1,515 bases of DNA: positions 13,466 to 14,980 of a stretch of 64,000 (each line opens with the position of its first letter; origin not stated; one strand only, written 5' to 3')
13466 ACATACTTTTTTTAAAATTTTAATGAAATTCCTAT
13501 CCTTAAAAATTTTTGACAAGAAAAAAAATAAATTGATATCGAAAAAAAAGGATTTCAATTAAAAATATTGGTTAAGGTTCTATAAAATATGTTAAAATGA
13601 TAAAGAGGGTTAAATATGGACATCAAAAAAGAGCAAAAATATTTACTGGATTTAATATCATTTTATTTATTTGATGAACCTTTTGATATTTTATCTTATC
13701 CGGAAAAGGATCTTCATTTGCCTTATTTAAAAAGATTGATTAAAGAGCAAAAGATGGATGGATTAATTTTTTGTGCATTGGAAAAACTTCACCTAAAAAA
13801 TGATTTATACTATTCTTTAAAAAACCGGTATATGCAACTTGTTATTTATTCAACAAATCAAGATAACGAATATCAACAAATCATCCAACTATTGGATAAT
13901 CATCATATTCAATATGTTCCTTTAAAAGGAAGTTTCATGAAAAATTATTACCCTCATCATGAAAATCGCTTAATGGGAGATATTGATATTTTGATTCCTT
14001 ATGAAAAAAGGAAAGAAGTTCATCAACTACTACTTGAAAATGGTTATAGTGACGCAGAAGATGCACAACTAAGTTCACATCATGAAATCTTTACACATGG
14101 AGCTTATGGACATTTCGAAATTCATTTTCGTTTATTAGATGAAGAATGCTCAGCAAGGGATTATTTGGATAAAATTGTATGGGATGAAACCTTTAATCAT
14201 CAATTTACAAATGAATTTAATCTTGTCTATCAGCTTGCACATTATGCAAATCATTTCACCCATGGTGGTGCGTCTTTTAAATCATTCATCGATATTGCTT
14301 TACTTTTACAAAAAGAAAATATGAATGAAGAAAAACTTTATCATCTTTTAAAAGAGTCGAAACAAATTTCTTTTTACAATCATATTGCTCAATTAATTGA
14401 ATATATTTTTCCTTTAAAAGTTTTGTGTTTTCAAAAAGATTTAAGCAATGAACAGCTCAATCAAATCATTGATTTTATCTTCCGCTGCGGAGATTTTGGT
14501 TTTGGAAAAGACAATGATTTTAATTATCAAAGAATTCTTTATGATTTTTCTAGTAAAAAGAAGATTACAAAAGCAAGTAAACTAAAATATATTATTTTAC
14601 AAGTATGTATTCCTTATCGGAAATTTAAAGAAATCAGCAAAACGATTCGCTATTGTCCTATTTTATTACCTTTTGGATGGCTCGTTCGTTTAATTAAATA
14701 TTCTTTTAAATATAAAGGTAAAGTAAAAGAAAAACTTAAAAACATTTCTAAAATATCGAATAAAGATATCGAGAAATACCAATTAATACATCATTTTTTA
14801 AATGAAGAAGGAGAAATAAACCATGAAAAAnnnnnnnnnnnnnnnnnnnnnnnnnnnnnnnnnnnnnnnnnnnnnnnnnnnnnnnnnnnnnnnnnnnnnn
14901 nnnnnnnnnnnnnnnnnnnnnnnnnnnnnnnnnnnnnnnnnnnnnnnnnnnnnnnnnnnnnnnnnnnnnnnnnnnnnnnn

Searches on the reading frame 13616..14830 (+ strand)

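Call 20: search_protein_families(library=pfam, proteins=[window:13616-14830:+], max_evalue=0.001)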
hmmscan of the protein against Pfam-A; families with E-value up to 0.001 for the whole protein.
window:13616-14830:+ (405 aa): 1 family
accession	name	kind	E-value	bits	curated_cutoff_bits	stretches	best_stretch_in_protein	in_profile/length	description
PF14907.12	NTP_transf_5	-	7.9e-36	124.3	31.2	1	38-263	8-246/249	Uncharacterised nucleotidyltransferase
